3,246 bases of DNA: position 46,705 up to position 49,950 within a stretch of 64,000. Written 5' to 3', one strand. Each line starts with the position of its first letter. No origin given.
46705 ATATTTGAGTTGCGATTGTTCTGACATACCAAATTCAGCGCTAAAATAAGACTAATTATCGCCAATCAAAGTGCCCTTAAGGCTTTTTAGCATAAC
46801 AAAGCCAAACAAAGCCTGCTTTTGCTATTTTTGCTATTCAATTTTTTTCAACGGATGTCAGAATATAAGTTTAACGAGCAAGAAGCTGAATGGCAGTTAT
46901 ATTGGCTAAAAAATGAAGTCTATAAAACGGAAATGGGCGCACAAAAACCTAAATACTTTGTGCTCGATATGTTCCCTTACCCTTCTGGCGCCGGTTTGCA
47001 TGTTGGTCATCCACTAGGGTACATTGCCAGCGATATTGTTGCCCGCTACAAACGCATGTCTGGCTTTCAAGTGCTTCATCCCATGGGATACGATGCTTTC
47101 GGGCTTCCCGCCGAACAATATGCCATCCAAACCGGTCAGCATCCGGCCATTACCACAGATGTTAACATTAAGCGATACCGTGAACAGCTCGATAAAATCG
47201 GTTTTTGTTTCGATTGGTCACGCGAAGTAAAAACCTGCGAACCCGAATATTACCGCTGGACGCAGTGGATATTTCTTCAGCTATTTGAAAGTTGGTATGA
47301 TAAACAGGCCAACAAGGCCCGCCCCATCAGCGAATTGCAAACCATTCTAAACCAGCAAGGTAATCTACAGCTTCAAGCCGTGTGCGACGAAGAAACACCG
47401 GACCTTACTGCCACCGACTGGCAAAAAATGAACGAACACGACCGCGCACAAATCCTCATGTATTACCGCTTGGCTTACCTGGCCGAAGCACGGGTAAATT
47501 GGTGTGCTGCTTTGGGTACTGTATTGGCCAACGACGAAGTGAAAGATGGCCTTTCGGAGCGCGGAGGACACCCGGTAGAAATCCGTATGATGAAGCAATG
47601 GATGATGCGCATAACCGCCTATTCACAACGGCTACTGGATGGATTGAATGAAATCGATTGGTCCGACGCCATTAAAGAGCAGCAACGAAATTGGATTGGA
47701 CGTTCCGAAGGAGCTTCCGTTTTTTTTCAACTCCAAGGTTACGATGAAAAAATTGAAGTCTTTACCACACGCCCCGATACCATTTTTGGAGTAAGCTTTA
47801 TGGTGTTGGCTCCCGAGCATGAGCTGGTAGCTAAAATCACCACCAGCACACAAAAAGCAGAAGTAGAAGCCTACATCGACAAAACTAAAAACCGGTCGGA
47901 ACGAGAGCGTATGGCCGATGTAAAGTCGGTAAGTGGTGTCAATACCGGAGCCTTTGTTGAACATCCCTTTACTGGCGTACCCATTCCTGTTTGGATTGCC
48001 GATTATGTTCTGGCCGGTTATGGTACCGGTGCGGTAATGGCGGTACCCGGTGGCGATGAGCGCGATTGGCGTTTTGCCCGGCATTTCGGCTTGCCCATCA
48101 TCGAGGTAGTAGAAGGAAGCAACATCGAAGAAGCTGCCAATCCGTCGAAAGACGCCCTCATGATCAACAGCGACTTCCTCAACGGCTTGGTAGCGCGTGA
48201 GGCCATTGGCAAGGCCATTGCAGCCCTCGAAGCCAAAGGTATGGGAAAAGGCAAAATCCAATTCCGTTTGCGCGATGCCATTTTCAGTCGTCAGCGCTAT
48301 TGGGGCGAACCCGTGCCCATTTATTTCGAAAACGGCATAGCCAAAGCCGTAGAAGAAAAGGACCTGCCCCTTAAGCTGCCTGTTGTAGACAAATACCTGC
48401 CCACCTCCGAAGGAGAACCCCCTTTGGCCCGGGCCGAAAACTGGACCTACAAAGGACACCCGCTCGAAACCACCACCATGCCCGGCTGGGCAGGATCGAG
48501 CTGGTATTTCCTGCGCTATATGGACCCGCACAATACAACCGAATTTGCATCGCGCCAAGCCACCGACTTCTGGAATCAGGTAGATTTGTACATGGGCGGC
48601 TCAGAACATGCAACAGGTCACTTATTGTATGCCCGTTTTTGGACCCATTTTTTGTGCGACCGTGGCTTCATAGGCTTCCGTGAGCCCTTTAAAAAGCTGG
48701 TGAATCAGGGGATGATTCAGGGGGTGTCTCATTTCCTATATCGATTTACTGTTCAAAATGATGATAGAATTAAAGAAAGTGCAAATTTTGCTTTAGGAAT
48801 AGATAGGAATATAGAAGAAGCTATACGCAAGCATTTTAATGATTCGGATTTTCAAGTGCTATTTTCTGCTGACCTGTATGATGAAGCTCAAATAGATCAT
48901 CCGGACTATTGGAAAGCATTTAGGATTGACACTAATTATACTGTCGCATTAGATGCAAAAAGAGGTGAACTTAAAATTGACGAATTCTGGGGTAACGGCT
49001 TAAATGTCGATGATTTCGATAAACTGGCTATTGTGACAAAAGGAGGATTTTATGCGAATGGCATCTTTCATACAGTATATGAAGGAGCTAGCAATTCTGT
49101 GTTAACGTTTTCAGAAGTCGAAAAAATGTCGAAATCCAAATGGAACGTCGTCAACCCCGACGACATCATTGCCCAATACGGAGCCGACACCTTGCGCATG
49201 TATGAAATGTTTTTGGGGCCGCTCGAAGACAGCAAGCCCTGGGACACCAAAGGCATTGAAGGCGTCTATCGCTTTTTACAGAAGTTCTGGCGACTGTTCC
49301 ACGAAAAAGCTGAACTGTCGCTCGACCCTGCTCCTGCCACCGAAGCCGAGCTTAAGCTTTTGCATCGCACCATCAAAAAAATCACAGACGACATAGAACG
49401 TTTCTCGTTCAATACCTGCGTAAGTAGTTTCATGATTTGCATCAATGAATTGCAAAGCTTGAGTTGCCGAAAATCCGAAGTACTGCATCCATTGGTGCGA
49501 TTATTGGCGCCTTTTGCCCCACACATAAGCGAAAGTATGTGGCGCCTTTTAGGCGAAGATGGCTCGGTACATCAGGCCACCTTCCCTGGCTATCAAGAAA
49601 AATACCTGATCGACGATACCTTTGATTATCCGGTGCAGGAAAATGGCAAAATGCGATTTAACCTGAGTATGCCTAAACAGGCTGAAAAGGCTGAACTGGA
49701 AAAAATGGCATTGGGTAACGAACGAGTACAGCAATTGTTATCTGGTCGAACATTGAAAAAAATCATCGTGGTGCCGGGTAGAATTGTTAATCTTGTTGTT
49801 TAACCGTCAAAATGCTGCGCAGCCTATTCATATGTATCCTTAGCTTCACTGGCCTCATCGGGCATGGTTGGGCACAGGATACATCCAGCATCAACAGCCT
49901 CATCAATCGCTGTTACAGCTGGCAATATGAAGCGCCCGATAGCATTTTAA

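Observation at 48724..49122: AT-rich, expanded leucine-specific domain embedded in frame in leuS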

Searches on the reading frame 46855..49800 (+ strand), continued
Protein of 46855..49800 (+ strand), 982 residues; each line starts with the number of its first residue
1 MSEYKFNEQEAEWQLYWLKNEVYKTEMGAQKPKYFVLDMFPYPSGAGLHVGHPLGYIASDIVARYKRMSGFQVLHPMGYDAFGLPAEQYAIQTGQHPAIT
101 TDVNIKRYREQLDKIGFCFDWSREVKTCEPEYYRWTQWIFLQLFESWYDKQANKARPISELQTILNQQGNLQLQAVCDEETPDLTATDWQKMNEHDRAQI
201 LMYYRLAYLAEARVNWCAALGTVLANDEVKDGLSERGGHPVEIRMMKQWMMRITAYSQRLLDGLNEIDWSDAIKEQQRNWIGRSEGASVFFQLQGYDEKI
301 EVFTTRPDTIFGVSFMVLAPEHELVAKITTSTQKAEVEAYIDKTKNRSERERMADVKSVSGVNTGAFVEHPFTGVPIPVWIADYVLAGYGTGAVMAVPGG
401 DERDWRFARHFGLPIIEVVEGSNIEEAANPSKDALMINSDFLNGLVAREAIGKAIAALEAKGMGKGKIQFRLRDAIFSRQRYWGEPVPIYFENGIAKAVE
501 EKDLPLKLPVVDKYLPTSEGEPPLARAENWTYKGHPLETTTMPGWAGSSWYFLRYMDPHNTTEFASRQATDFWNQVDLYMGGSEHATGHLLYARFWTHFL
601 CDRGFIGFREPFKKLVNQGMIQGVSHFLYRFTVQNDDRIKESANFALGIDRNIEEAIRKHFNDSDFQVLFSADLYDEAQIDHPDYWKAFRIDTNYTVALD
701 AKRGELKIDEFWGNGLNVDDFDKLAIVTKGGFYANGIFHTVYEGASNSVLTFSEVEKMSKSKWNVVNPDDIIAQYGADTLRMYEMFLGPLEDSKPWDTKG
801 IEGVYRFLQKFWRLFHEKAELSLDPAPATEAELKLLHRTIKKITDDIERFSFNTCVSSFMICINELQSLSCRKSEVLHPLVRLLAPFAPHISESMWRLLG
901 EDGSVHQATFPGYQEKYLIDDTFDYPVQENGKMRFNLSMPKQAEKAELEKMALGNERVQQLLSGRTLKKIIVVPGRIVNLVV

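Call 75: predict_structure(alignment_id=A2)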
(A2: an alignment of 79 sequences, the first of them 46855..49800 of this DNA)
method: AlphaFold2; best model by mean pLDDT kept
length: 982 residues; sequences in the alignment: 79
mean_pLDDT: 81.5   pTM: 0.72
mean pLDDT of the five models: 81.5, 80.3, 79.1, 77.9, 75.5
residues with pLDDT >= 90: 317; 70-90: 478; 50-70: 157; < 50: 30
segments of 3 or more residues with pLDDT < 50: 43-51, 639-643, 789-795
pLDDT, mean of each block of 10 residues (from residue 1): 83 91 81 73 44 70 91 77 57 67 77 82 72 84 96 96 96 90 94 95 93 75 69 72 80 91 83 79 87 91 83 92 89 90 72 65 93 92 75 88 90 91 88 84 87 89 86 71 75 94 84 59 59 87 65 80 86 67 59 88 89 60 73 65 55 87 86 79 75 80 86 64 87 92 90 66 63 88 70 48 87 89 91 94 88 85 90 95 96 95 94 87 84 86 86 90 90 89 89
secondary structure, 60 per line:
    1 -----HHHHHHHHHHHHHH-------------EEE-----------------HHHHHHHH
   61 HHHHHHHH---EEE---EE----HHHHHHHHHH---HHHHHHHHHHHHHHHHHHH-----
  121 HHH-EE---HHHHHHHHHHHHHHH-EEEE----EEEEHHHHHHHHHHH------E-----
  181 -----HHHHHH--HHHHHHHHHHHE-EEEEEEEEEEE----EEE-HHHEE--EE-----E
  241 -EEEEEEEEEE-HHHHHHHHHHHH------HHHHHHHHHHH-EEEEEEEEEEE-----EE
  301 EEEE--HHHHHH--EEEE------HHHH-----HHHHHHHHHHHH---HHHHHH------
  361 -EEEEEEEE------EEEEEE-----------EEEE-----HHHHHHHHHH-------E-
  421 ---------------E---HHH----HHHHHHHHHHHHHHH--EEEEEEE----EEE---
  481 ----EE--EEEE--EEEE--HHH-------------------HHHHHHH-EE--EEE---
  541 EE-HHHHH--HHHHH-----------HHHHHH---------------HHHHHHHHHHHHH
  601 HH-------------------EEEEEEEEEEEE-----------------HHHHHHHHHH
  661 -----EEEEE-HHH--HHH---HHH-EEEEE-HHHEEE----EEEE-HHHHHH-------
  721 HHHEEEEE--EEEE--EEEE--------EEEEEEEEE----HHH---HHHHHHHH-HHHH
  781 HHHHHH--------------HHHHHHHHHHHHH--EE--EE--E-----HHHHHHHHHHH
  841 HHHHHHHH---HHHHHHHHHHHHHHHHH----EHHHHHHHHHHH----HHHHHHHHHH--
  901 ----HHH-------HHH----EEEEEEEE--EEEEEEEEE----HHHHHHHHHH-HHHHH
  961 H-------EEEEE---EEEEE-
elements in order (helices of 4 or more, strands of 3 or more residues): H6-19 E33-35 H53-68 E72-74 H84-93 H97-115 H130-144 E146-149 E154-157 H158-168 H186-191 H194-204 E207-217 E222-224 E242-251 H253-264 H271-281 E283-293 E299-304 H307-312 E315-318 H325-328 H334-345 H349-354 E362-369 E376-381 E393-396 H402-411 H447-461 E464-470 E475-477 E489-492 E495-498 H523-529 E535-537 H544-548 H551-555 H567-572 H588-602 E622-633 H651-660 E666-670 E687-691 E696-698 E703-706 H708-713 E724-728 E731-734 E737-740 E749-757 H768-775 H777-786 H801-813 H830-848 H852-868 H874-884 H889-898 E922-929 E932-940 H945-954 H956-961 E969-973 E977-981

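Call 76: search_solved_structures(query=window:46855-49800:+, max_evalue=1e-50, show_alignments=0)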
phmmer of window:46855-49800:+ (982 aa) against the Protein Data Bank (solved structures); distinct sequences matched with E-value up to 1e-50: 18.
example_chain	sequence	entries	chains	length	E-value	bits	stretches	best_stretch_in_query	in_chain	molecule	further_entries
1h3n_A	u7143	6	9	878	5.4e-188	630.1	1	206-625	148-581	LEUCYL-TRNA SYNTHETASE | AMINOACYL-TRNA SYNTHETASE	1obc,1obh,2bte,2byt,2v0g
2v0c_A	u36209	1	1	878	8.6e-187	626.1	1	206-625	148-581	AMINOACYL-TRNA SYNTHETASE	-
9tjv_A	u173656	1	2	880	6.9e-173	580.1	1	206-625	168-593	Leucine--tRNA ligase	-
3zgz_A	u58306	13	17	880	2e-172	578.6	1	206-625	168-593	LEUCINE--TRNA LIGASE | LEUCYL-TRNA SYNTHETASE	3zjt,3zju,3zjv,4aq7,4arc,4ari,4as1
9twt_A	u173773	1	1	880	9.4e-172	576.4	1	206-625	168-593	Leucine--tRNA ligase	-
9twr_A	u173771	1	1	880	9.8e-172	576.3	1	206-625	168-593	Leucine--tRNA ligase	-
5omw_A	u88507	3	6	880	1e-171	576.3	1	206-625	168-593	Leucine--tRNA ligase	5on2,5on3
9tws_A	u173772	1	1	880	1.3e-171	575.9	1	206-625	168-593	Leucine--tRNA ligase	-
9tjw_A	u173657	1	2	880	1.4e-171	575.8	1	206-625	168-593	Leucine--tRNA ligase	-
9twv_A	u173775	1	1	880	2.6e-171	574.9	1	206-625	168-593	Leucine--tRNA ligase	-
9twu_A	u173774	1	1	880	4.4e-171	574.1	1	206-625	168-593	Leucine--tRNA ligase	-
7nua_A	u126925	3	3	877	1.1e-167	562.9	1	207-625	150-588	Leucine--tRNA ligase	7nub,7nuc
7nty_A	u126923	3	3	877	6.7e-167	560.3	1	207-625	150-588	Leucine--tRNA ligase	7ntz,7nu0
6q89_A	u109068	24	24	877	2.2e-166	558.6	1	207-625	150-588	Leucine--tRNA ligase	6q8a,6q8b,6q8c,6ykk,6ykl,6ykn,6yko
7nu1_A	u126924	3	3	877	5.9e-166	557.2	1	207-625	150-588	Leucine--tRNA ligase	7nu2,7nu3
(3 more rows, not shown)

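Call 88: fold_search(model_id=the predicted structure, library=pdb)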
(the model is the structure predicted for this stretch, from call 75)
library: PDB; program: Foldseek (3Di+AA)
matches with E <= 10: 411; with E <= 0.001: 211
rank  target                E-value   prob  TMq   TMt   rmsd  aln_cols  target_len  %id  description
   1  2bte_A                7.9e-70  1.00  0.73  0.81   6.1      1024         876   34  Thermus thermophilus Leucyl-tRNA synthetase complexed with a tRNAleu transcript in the post-editing conformation and a (released 2005-09-15)
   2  5omw_A                1.1e-69  1.00  0.74  0.83   5.5      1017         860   32  Mutant T252A of E. coli leucyl-tRNA synthetase, tRNA(leu) and leucyl-adenylate analogue in the aminoacylation conforma (released 2017-11-15)
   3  5on2_A                1.5e-68  1.00  0.74  0.83   5.5      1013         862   32  Quaternary complex of mutant T252A of E. coli leucyl-tRNA synthetase with tRNA(leu), leucyl-adenylate analogue, and po (released 2017-11-15)
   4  7nu8                  2.1e-68  1.00  0.71  0.80   6.8      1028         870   32  Crystal Structure of Neisseria gonorrhoeae LeuRS in Complex with the Reaction Intermediate Leu-AMP (released 2022-08-31)
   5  5on3_D                5.5e-68  1.00  0.73  0.84   5.6      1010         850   32  Quaternary complex of mutant T252A of E. coli leucyl-tRNA synthetase with tRNA(leu), leucyl-adenylate analogue, and po (released 2017-11-15)
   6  7nu2                  6.4e-68  1.00  0.70  0.78   7.3      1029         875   33  Crystal Structure of Neisseria gonorrhoeae LeuRS E169G mutant in Complex with the Reaction Intermediate Leu-AMP (released 2022-08-31)
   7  7yp8                  3.3e-67  1.00  0.71  0.80   6.8      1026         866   32  Neisseria gonorrhoeae Leucyl-tRNA Synthetase in Complex with Leucyl-sulfamoyl 3-deazaadenosine (released 2024-02-07)
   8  3zgz_D                4.0e-67  1.00  0.74  0.83   5.7      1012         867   32  Ternary complex of E. coli leucyl-tRNA synthetase, tRNA(leu) and toxic moiety from agrocin 84 (TM84) in aminoacylation (released 2013-01-30)
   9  4aq7_A                4.5e-67  1.00  0.74  0.84   5.5      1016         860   32  Ternary complex of E. coli leucyl-tRNA synthetase, tRNA(leu) and leucyl-adenylate analogue in the aminoacylation confo (released 2012-06-13)
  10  7nu0                  2.7e-66  1.00  0.67  0.75   7.8      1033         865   32  Crystal Structure of Neisseria gonorrhoeae LeuRS L550A mutant in Complex with ATP and L-leucinol (released 2022-09-28)
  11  7nu3                  4.5e-66  1.00  0.69  0.80   7.2      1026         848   31  Crystal Structure of Neisseria gonorrhoeae LeuRS E169G mutant in Complex with ATP and L-leucinol (released 2022-08-31)
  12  6q89                  4.9e-66  1.00  0.69  0.79   6.8      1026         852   32  Neisseria gonorrhoeae Leucyl-tRNA Synthetase in Complex with the Intermediate Analog 5'-O-(N-(L-Leucyl)-Sulfamoyl)Adenos (released 2019-04-17)
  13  7nu7                  5.2e-65  1.00  0.68  0.79   7.3      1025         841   32  Crystal Structure of Neisseria gonorrhoeae LeuRS in Complex with ATP in Conformation 2 (released 2022-08-31)
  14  7nu6                  5.2e-65  1.00  0.68  0.79   7.2      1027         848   32  Crystal Structure of Neisseria gonorrhoeae LeuRS in Complex with ATP in Conformation 1 (released 2022-08-31)
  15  2v0c                  5.2e-65  1.00  0.65  0.77   7.0       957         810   34  LEUCYL-TRNA SYNTHETASE FROM THERMUS THERMOPHILUS COMPLEXED WITH A SULPHAMOYL ANALOGUE OF LEUCYL-ADENYLATE In the synthet (released 2007-07-03)
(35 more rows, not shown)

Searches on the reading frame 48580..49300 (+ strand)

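Call 79: find_related_loci(query=window:48580-49300:+, collection=viral_contigs, flank=4000)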
Query window:48580-49300:+ (240 aa) in viral_contigs; peptide patterns used: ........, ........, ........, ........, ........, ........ (x = any residue, [..] = any of these).
6 stretches matched a pattern; 3 encode a relative of the query (tblastn E <= 1e-3); 3 distinct loci.
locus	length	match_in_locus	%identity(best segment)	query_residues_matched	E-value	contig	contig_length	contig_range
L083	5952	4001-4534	42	1-240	1e-48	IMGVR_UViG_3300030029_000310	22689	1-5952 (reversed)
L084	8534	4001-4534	79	1-240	4e-29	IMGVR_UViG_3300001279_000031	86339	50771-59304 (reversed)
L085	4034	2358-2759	25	19-138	3e-5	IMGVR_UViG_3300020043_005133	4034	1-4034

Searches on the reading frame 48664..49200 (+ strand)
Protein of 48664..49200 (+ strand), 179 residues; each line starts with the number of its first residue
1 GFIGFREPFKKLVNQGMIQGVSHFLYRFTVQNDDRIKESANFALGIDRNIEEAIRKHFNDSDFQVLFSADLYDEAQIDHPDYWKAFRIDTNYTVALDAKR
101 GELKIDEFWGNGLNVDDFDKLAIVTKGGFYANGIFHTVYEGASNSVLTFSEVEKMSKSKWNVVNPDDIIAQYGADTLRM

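Call 60: predict_structure(alignment_id=A1)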
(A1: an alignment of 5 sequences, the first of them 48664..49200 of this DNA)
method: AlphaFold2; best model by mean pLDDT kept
length: 179 residues; sequences in the alignment: 5
mean_pLDDT: 37.8   pTM: 0.38
mean pLDDT of the five models: 37.8, 35.8, 33.9, 31.8, 29.3
residues with pLDDT >= 90: 0; 70-90: 2; 50-70: 32; < 50: 145
segments of 3 or more residues with pLDDT < 50: 1-46, 65-119, 140-179
pLDDT, mean of each block of 10 residues (from residue 1): 27 31 30 27 43 64 46 38 32 33 36 40 52 52 32 29 35 34
secondary structure, 60 per line:
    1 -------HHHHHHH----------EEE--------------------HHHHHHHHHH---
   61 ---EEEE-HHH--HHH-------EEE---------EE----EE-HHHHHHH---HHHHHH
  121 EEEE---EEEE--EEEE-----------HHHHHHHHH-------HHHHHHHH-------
elements in order: H8-14 E25-27 H48-57 E64-67 E84-86 H105-111 H115-120 E121-124 E128-131 E134-137 H149-157 H165-172

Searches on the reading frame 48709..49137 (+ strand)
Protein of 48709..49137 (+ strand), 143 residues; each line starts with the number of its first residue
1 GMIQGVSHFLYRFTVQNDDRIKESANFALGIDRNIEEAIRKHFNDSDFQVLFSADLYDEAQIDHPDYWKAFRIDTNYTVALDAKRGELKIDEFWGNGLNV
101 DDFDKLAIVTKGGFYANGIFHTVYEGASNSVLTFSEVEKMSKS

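Call 20: search_protein_representatives(protein=window:48709-49137:+)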
Query: 143 residues. Proteins with E-value up to 0.001 (for the whole library): 0; up to 1e-10: 0; up to 1e-30: 0. The best 0 are listed.

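Call 53: search_protein_families(library=pfam, proteins=[window:48724-49122:+], max_evalue=1)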
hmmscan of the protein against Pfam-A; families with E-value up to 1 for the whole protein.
window:48724-49122:+ (133 aa): 0 families

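Call 77: search_solved_structures(query=window:48724-49122:+, max_evalue=10, show_alignments=2)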
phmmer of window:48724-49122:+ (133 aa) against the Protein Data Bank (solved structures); distinct sequences matched with E-value up to 10: 4.
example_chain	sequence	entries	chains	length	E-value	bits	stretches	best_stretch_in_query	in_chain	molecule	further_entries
8aw4_B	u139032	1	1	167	0.014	19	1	11-52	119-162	ALPHAREP bGFPD-YY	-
6wes_A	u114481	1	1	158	0.32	14.6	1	87-115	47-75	Tox3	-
3jst_A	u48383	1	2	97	0.67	13.6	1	31-87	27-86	Putative pterin-4-alpha-carbinolamine dehydratase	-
8jw0_d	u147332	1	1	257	1.7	12.2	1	72-106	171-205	Photosystem I PsaD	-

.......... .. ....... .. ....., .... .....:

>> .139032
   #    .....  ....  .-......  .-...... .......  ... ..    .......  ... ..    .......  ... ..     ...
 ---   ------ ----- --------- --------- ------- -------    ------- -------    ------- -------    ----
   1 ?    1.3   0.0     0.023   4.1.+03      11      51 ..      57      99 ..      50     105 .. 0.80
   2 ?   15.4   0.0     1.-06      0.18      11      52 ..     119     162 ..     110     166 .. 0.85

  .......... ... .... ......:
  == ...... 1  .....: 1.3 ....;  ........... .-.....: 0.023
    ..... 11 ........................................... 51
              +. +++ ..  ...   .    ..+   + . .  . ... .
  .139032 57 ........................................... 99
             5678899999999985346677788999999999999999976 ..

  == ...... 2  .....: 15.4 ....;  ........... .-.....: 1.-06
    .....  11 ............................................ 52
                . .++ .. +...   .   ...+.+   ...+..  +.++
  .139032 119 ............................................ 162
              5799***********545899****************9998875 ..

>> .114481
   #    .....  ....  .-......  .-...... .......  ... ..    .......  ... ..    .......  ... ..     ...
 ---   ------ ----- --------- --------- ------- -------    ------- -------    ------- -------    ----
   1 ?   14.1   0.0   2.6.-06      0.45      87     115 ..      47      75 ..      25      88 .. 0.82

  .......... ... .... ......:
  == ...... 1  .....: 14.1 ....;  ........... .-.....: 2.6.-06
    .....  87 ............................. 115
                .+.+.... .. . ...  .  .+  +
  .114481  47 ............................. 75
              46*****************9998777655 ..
